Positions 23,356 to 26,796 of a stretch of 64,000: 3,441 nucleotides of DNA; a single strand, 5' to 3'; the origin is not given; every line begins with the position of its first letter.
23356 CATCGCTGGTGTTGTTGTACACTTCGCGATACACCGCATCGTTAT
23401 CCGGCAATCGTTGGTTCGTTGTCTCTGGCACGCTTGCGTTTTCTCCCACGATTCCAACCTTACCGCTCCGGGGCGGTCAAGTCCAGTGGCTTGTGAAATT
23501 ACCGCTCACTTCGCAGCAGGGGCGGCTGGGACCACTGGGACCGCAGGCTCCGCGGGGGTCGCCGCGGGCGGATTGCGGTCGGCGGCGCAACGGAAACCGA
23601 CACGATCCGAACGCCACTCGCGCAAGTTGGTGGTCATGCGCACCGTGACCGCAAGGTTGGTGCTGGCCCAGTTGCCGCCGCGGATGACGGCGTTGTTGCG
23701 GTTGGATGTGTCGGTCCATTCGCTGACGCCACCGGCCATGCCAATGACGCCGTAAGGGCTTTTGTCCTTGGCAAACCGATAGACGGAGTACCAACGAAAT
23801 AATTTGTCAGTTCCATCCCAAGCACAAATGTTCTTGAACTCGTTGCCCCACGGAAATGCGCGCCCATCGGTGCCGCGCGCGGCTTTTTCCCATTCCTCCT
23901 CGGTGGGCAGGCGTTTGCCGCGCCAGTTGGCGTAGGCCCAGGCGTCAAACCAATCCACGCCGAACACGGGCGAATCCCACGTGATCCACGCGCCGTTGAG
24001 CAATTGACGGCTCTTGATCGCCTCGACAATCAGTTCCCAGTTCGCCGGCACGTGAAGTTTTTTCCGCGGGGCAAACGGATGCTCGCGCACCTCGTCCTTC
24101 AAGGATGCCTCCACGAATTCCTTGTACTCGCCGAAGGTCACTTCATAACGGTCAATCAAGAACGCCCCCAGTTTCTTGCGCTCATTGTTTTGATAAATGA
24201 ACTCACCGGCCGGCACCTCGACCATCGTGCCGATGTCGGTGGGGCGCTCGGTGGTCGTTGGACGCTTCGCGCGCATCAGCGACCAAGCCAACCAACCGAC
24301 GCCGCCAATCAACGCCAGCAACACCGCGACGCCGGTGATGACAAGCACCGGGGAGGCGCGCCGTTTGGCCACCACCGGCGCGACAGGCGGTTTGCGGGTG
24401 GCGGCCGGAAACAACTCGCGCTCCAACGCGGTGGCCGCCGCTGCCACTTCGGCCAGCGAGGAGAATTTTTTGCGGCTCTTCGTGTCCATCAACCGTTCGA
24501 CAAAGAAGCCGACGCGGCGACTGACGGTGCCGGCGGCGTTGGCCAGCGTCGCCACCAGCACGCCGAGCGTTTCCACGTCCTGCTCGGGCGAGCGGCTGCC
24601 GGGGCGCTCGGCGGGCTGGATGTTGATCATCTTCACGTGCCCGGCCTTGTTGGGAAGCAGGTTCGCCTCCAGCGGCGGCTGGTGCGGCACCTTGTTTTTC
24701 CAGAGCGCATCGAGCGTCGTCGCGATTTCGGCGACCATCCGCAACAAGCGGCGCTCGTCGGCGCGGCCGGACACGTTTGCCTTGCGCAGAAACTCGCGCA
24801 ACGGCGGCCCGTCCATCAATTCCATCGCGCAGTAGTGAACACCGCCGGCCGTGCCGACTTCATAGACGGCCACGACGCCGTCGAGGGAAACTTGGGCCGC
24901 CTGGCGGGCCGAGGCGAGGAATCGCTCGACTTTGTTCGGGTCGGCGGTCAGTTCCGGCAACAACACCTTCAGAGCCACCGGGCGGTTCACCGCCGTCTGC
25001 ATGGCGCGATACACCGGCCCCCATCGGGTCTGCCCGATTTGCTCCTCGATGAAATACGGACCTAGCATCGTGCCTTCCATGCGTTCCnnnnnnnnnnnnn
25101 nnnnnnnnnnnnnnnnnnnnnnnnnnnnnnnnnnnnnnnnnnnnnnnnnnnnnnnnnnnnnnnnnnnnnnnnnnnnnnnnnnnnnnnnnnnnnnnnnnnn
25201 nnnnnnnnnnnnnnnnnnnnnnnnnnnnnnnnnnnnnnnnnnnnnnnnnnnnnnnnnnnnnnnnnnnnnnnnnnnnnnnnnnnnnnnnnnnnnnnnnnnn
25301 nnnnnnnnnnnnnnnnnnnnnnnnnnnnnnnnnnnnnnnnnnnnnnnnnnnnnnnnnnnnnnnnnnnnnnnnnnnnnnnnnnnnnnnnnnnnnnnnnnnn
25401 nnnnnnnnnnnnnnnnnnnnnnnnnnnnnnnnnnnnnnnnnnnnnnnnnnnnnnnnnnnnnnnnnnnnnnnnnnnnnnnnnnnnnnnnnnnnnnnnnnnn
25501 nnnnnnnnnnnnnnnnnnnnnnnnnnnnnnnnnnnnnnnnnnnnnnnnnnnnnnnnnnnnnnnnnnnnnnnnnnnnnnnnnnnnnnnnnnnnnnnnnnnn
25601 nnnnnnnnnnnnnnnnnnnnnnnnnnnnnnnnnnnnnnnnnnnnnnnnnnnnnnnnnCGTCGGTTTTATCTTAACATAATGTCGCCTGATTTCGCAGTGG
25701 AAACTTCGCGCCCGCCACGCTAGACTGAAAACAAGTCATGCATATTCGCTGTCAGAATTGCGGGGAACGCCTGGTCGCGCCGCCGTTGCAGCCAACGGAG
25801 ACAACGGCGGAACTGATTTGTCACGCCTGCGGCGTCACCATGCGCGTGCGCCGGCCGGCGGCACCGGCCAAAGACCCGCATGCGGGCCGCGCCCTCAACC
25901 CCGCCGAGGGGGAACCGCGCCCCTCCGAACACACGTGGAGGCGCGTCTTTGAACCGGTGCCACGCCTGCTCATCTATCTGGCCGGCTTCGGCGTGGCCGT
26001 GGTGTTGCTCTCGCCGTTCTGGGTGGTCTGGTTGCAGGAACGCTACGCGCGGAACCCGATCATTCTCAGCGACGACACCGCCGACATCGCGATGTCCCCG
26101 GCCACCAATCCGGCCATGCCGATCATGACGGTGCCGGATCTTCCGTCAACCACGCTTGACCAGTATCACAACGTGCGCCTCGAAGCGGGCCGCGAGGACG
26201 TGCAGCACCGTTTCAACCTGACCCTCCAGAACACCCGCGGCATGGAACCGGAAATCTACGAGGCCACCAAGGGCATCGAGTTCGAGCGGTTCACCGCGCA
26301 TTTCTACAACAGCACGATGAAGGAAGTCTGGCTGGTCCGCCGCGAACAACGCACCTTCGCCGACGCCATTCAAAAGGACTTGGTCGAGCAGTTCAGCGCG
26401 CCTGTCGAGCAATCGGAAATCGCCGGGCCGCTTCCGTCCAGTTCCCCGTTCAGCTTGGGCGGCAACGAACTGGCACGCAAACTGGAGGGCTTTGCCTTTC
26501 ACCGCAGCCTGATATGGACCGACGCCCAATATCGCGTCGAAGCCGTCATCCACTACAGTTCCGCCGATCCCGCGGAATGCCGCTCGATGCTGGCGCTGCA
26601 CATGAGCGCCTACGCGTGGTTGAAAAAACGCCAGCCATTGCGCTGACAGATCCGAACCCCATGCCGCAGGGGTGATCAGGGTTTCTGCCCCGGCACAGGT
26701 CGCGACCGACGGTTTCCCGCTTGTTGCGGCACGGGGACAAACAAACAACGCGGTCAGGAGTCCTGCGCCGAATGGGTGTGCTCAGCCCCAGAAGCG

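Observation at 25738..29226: DinG/XPD-type Fe-S helicase with an N-terminal PD-(D/E)XK-like module, next to a zinc-ribbon membrane protein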

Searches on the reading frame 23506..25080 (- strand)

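Call 3: search_protein_families(library=pfam, proteins=[window:23506-25080:-], max_evalue=0.01)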
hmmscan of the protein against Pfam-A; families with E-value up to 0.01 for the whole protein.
window:23506-25080:- (524 aa): 3 families
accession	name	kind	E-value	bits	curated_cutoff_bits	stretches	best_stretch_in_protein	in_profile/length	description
PF03781.23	FGE-sulfatase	-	4.4e-37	128.6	23.3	1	285-499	4-254/255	Sulfatase-modifying factor enzyme 1-like domain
PF07714.23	PK_Tyr_Ser-Thr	-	1.5e-10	41.3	23.1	1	12-151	4-143/258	Protein tyrosine and serine/threonine kinase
PF00069.31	Pkinase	-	1.4e-09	38.2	31.7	1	11-152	3-140/263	Protein kinase domain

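Call 54: search_protein_families(library=padloc, proteins=[window:23506-25080:-], max_evalue=0.00001)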
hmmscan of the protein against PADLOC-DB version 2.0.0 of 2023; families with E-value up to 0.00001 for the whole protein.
window:23506-25080:- (524 aa): 18 families
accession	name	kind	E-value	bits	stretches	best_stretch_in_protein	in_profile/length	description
PDLC04053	PD-T4-6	-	3.8e-26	90.3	1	2-153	4-154/311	-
PDLC04043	PD-T4-6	-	6.5e-24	82.8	1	4-155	12-160/452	-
PDLC04060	PD-T4-6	-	7.8e-23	79.1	1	1-152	1-150/486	-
PDLC04039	PD-T4-6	-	5.3e-22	76.4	1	2-154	9-158/458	-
PDLC04061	PD-T4-6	-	7.6e-22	76.5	1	6-152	15-162/510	-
PDLC04054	PD-T4-6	-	8.6e-22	76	1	3-152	6-153/347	-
PDLC04042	PD-T4-6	-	1.2e-21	75.6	1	4-153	6-152/292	-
PDLC04041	PD-T4-6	-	2.3e-20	71.3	1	3-154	24-175/443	-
PDLC04047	PD-T4-6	-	7.7e-18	62.6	1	4-153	7-154/327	-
PDLC04057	PD-T4-6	-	1.1e-17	62.2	1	4-151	5-149/443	-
PDLC04052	PD-T4-6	-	8.6e-16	56.2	1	9-153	11-156/496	-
PDLC01088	C3a189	-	2.7e-15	54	1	16-134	6-120/840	kinase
PDLC04055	PD-T4-6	-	4.6e-15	53.3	1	2-169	65-232/496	-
PDLC04050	PD-T4-6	-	6.9e-15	52.9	1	3-151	59-204/480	-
PDLC04040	PD-T4-6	-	1.9e-14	51.3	1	20-153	7-145/547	-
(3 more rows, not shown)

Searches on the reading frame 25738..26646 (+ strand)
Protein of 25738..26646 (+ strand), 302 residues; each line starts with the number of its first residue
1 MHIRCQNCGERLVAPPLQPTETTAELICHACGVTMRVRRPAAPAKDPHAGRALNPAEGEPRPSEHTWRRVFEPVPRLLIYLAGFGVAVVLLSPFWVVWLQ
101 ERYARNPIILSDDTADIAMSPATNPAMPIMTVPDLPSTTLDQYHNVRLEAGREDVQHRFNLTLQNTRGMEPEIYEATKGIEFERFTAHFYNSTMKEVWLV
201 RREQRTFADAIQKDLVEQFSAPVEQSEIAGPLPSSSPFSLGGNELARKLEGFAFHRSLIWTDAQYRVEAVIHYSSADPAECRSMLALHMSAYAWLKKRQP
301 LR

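Call 3: search_protein_families(library=pfam, proteins=[window:25738-26646:+], max_evalue=0.01)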
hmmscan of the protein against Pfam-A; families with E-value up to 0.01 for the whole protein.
window:25738-26646:+ (302 aa): 0 families

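Call 4: search_protein_families(library=ncbifam, proteins=[window:25738-26646:+], max_evalue=0.01)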
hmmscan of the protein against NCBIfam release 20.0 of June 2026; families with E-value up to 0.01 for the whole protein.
window:25738-26646:+ (302 aa): 0 families

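Call 5: search_protein_families(library=padloc, proteins=[window:25738-26646:+], max_evalue=0.01)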
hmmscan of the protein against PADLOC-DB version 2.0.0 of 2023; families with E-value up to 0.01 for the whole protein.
window:25738-26646:+ (302 aa): 0 families

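Call 28: find_homologous_proteins(query=window:25738-26646:+)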
Query window:25738-26646:+ (302 aa): 30 proteins with E <= 0.001 among 2081 candidates.
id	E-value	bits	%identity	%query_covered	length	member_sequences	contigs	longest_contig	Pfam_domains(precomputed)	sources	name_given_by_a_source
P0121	1.2e-204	696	100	100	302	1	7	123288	-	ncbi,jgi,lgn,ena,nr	ncbi:MAG: hypothetical protein FJ395_00245 [Verrucomicrobia bacterium]|nr:hypothetical protein [Verr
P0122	6.3e-154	530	77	100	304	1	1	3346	-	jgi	jgi:hypothetical protein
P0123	3.0e-140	485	77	92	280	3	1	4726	-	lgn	-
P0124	2.3e-132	459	79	82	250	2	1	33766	-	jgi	-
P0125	3.0e-131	455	70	100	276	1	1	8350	-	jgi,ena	-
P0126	1.3e-124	433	73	88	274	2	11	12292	-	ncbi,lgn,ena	-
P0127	7.3e-124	431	71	88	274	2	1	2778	-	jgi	jgi:hypothetical protein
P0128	4.1e-114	399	60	100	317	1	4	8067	-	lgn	-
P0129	2.6e-111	390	59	99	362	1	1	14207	-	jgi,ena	-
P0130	7.0e-110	385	57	100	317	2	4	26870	-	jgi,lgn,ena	-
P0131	4.7e-101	356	53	100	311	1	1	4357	-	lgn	-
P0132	5.7e-101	356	55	100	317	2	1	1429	PF13717.12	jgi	-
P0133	1.6e-92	328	52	100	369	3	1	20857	-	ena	-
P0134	2.3e-84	301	50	100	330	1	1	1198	-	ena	-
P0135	1.4e-81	292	48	100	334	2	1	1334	-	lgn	-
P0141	5.3e-69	251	45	98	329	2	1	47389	-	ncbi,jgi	jgi:hypothetical protein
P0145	9.2e-59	217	40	100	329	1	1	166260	-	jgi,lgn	-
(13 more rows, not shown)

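Call 30: find_encoding_contigs(protein=P0124, flank=6000, max_places=2)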
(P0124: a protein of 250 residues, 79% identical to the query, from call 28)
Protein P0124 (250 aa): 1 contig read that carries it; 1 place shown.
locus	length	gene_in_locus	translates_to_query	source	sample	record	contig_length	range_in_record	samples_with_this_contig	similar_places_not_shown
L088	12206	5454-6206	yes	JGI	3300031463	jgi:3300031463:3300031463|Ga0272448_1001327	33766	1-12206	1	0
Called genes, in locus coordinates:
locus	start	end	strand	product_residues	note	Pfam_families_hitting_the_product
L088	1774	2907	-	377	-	-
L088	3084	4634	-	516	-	PF00069:Pkinase, PF07714:PK_Tyr_Ser-Thr, PF03781:FGE-sulfatase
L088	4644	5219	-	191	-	-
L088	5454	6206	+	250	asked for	-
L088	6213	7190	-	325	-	PF01073:3Beta_HSD, PF01370:Epimerase, PF02719:Polysacc_synt_2, PF04321:RmlD_sub_bind, PF05368:NmrA (weak), PF13460:NAD_binding_10 (weak), PF16363:GDP_Man_Dehyd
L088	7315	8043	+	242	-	PF13180:PDZ_2, PF17820:PDZ_6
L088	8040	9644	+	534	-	PF12831:FAD_oxidored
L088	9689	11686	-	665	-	PF22842:Pel9A-like_beta_helix (weak), PF13229:Beta_helix (weak)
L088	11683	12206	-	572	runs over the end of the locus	PF07944:Beta-AFase-like_GH127_cat, PF20736:Glyco_hydro127M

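Call 31: find_encoding_contigs(protein=P0130, flank=6000, max_places=2)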
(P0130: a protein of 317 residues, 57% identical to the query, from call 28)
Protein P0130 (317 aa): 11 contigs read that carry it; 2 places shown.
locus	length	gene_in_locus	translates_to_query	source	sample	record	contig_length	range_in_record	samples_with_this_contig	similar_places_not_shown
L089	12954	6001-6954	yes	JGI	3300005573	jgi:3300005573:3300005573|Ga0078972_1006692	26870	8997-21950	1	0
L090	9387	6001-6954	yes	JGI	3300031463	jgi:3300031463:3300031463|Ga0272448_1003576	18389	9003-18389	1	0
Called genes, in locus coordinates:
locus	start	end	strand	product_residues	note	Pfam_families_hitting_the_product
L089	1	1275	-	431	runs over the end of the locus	PF01408:GFO_IDH_MocA, PF22725:GFO_IDH_MocA_C3 (faint), PF19051:GFO_IDH_MocA_C2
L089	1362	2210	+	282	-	PF00165:HTH_AraC (faint), PF12833:HTH_18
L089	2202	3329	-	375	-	PF01208:URO-D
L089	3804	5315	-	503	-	PF00069:Pkinase, PF07714:PK_Tyr_Ser-Thr, PF03781:FGE-sulfatase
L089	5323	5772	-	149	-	-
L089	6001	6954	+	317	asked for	-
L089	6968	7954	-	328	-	PF01073:3Beta_HSD, PF01370:Epimerase, PF02719:Polysacc_synt_2, PF04321:RmlD_sub_bind, PF05368:NmrA, PF07993:NAD_binding_4 (faint), PF16363:GDP_Man_Dehyd, PF13460:NAD_binding_10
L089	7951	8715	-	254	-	-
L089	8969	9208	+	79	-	PF03994:DUF350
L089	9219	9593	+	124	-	-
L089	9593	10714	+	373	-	PF03738:GSP_synth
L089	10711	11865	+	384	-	PF13785:DUF4178 (faint)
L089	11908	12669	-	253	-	PF00657:Lipase_GDSL, PF13472:Lipase_GDSL_2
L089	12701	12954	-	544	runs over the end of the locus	PF00150:Cellulase, PF06283:ThuA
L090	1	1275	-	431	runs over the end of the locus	PF01408:GFO_IDH_MocA, PF22725:GFO_IDH_MocA_C3 (faint), PF19051:GFO_IDH_MocA_C2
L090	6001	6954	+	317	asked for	-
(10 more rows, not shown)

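Call 32: find_encoding_contigs(protein=P0141, flank=6000, max_places=2)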
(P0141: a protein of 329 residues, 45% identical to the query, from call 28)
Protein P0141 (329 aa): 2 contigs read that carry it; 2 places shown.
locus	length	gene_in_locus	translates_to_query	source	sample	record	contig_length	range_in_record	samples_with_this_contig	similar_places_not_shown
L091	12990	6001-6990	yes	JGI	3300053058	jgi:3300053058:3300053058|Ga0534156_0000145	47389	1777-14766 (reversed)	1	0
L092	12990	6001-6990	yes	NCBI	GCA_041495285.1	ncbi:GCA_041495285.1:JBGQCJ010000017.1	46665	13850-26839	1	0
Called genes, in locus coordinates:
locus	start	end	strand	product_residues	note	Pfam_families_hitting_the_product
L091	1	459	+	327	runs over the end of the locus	PF01551:Peptidase_M23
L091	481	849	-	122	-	PF01740:STAS, PF13466:STAS_2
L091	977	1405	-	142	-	-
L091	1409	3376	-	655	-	PF16177:ACAS_N, PF00501:AMP-binding, PF13193:AMP-binding_C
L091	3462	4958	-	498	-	PF00069:Pkinase, PF07714:PK_Tyr_Ser-Thr, PF03781:FGE-sulfatase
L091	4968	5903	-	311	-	PF16697:Yop-YscD_cpl, PF00498:FHA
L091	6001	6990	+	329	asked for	-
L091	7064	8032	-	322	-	PF01073:3Beta_HSD, PF01370:Epimerase, PF02719:Polysacc_synt_2, PF04321:RmlD_sub_bind, PF05368:NmrA, PF07993:NAD_binding_4 (faint), PF13460:NAD_binding_10, PF16363:GDP_Man_Dehyd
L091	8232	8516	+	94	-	-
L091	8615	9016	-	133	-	-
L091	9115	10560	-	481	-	PF00309:Sigma54_AID, PF04963:Sigma54_CBD, PF04552:Sigma54_DBD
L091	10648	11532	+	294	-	PF00149:Metallophos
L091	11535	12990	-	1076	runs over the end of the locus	?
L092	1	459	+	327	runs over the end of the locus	PF01551:Peptidase_M23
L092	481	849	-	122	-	PF01740:STAS, PF13466:STAS_2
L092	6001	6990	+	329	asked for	-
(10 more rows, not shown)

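Call 33: find_encoding_contigs(protein=P0145, flank=6000, max_places=2)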
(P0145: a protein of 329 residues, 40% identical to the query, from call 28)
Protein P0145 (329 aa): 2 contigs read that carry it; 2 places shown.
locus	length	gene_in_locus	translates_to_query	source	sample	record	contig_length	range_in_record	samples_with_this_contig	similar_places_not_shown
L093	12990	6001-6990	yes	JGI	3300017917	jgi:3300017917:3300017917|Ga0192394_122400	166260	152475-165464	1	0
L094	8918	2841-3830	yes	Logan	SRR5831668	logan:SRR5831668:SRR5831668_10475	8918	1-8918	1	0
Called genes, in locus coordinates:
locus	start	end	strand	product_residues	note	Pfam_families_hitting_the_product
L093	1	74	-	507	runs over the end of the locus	PF08903:DUF1846, PF20921:DUF1846_C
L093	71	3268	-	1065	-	PF25596:CPSase_L_D1, PF02222:ATP-grasp, PF02786:CPSase_L_D2, PF02787:CPSase_L_D3, PF25596:CPSase_L_D1, PF02786:CPSase_L_D2, PF02222:ATP-grasp, PF07478:Dala_Dala_lig_C, +8 more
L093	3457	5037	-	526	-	PF00069:Pkinase, PF07714:PK_Tyr_Ser-Thr, PF03781:FGE-sulfatase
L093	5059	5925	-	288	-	PF16697:Yop-YscD_cpl, PF00498:FHA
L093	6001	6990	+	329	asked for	-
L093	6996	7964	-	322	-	PF01073:3Beta_HSD, PF01370:Epimerase, PF02719:Polysacc_synt_2, PF04321:RmlD_sub_bind, PF05368:NmrA, PF07993:NAD_binding_4 (faint), PF13460:NAD_binding_10, PF16363:GDP_Man_Dehyd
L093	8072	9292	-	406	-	PF01011:PQQ (faint), PF13570:Beta-prop_ACSF4 (faint), PF13360:PQQ_2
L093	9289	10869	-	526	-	PF13510:Fer2_4, PF14691:Fer4_20, PF13738:Pyr_redox_3 (weak), PF00890:FAD_binding_2 (faint), PF01266:DAO (weak), PF07992:Pyr_redox_2, PF12831:FAD_oxidored (weak), PF13450:NAD_binding_8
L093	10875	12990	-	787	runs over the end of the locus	PF01257:2Fe-2S_thioredx, PF01512:Complex1_51K, PF10531:SLBB (weak), PF10589:NADH_4Fe-4S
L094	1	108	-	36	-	?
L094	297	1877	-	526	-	PF00069:Pkinase, PF07714:PK_Tyr_Ser-Thr, PF03781:FGE-sulfatase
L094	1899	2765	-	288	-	PF16697:Yop-YscD_cpl, PF00498:FHA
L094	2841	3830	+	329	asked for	-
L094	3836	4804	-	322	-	PF01073:3Beta_HSD, PF01370:Epimerase, PF02719:Polysacc_synt_2, PF04321:RmlD_sub_bind, PF05368:NmrA, PF07993:NAD_binding_4 (faint), PF13460:NAD_binding_10, PF16363:GDP_Man_Dehyd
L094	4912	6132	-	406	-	PF01011:PQQ (faint), PF13570:Beta-prop_ACSF4 (faint), PF13360:PQQ_2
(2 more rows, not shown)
